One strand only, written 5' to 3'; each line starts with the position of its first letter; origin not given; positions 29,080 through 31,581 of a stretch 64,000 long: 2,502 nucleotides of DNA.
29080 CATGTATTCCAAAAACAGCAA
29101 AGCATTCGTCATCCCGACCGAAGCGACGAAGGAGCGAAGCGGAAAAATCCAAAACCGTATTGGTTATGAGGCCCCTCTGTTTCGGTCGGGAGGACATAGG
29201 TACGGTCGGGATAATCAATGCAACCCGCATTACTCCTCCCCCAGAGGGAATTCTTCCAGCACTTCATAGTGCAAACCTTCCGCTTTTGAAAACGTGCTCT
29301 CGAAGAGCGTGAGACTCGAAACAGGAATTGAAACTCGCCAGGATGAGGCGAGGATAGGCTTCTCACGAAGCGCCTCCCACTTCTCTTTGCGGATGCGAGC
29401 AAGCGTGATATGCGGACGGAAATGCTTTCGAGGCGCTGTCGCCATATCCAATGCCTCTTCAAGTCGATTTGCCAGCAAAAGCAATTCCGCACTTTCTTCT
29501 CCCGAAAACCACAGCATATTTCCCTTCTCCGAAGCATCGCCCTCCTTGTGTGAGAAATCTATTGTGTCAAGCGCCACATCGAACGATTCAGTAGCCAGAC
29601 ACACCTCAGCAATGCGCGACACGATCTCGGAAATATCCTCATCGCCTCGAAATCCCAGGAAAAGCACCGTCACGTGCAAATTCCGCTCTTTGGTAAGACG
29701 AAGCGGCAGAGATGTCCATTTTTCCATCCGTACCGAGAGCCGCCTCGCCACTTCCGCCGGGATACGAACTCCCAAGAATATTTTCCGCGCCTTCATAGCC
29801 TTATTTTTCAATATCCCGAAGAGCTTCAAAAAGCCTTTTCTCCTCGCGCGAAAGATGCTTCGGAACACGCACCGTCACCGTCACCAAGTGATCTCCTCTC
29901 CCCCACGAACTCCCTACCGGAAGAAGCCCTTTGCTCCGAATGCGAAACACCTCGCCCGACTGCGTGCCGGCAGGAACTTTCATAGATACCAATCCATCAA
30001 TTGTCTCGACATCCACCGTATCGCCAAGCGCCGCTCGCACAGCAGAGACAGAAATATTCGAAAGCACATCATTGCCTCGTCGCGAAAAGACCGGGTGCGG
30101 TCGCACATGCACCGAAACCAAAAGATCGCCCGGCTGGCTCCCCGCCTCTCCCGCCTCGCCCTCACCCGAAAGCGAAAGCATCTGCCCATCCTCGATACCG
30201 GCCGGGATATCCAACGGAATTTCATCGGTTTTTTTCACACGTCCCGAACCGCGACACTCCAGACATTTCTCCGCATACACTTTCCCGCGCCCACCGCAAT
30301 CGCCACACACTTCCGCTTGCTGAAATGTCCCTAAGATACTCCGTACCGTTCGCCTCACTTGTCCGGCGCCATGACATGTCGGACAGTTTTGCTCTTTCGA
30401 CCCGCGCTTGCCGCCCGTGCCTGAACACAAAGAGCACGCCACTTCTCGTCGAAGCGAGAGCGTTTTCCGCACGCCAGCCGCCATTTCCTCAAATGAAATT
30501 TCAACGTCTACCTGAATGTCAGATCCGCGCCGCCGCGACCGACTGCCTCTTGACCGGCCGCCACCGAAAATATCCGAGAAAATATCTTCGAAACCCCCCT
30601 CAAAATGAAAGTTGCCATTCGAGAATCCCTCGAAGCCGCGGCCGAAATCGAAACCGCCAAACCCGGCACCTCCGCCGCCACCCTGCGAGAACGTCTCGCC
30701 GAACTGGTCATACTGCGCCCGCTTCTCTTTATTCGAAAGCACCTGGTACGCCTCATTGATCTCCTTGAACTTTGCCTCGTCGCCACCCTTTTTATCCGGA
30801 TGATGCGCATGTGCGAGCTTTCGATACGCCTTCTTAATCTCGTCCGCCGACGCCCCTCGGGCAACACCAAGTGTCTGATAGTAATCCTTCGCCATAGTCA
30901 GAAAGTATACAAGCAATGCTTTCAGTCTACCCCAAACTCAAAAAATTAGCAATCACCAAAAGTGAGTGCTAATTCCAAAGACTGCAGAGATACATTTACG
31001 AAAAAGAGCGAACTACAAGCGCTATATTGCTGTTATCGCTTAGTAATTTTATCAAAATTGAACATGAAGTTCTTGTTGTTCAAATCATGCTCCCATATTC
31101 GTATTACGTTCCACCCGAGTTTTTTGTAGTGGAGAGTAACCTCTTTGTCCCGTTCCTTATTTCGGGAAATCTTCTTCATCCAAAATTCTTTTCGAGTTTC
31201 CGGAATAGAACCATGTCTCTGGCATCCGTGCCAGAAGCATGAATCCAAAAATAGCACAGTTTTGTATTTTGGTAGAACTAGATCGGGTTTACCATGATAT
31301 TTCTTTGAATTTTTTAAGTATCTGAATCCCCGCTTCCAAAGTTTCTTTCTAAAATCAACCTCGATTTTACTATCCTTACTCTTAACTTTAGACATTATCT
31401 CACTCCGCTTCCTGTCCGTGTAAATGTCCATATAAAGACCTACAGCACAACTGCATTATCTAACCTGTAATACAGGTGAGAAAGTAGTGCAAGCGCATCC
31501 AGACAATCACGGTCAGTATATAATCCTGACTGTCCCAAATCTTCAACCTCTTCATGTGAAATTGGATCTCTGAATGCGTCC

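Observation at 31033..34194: dcm - MORC-like GHKL ATPase(+R-x4-H tail) - vsr operon: candidate defense module with the ATPase in the restriction-enzyme slot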

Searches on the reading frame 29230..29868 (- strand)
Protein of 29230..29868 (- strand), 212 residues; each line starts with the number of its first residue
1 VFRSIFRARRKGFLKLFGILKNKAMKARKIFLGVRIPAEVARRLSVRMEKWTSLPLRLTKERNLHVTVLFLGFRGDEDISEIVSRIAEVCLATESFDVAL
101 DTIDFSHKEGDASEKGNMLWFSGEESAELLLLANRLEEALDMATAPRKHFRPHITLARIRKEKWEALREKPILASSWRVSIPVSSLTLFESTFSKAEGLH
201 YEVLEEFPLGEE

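Call 74: search_protein_families(library=pfam, proteins=[window:29230-29868:-], max_evalue=0.001)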
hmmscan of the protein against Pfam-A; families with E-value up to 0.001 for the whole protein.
window:29230-29868:- (212 aa): 3 families
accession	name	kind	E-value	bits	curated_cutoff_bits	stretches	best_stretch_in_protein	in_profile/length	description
PF13563.12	2_5_RNA_ligase2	-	4e-14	53.3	27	1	44-169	5-127/152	2'-5' RNA ligase superfamily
PF02834.22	LigT_PEase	-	6.7e-14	52.3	23.3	2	36-104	3-75/87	LigT like Phosphoesterase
PF10469.15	AKAP7_NLS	-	2.7e-05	24.6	24.4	1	58-170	36-160/208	AKAP7 2'5' RNA ligase-like domain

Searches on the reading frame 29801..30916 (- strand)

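Call 74: search_protein_families(library=pfam, proteins=[window:29801-30916:-], max_evalue=0.001)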
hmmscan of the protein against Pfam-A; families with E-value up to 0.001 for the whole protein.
window:29801-30916:- (371 aa): 3 families
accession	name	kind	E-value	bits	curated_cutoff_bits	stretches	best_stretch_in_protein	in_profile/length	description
PF01556.23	DnaJ_C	-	7.3e-45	153.2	26.6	1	134-352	1-152/152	DnaJ C terminal domain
PF00226.36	DnaJ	-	7.2e-25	87.3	27.8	1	11-70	1-63/63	DnaJ domain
PF00684.25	DnaJ_CXXCXGXG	-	1.2e-14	54.7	32.7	1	161-225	1-65/65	DnaJ central domain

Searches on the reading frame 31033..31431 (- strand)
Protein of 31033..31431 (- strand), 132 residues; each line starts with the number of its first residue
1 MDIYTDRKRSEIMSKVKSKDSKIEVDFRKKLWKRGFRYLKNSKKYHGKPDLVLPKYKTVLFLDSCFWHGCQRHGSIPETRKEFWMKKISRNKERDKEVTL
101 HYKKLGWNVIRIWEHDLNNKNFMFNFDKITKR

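Call 3: search_protein_families(library=pfam, proteins=[window:31033-31431:-], max_evalue=0.1)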
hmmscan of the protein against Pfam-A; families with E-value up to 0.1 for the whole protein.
window:31033-31431:- (132 aa): 2 families
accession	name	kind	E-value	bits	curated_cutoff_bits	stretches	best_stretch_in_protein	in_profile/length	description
PF03852.21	Vsr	-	8.2e-28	96.5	27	1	1-70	1-70/74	DNA mismatch endonuclease Vsr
PF18741.7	MTES_1575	-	0.023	15.2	38.2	1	87-117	53-81/96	REase_MTES_1575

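Call 4: search_protein_families(library=ncbifam, proteins=[window:31033-31431:-], max_evalue=0.1)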
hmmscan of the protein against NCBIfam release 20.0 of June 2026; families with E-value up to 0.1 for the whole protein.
window:31033-31431:- (132 aa): 2 families
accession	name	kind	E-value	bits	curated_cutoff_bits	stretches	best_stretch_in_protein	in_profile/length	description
TIGR00632.1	vsr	subfamily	7.9e-35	119.7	97.85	1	1-116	2-119/119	DNA mismatch endonuclease Vsr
NF008359.0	PRK11148.1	equivalog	0.062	12.8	225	1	51-123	116-186/275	3',5'-cyclic-AMP phosphodiesterase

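Call 5: search_protein_families(library=padloc, proteins=[window:31033-31431:-], max_evalue=0.1)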
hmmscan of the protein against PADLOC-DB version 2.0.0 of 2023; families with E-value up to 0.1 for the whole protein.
window:31033-31431:- (132 aa): 1 family
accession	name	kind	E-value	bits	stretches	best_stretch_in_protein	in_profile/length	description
PDLC03397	Vsr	-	5.3e-21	73.3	1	2-121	3-123/156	Type II nicking endonuclease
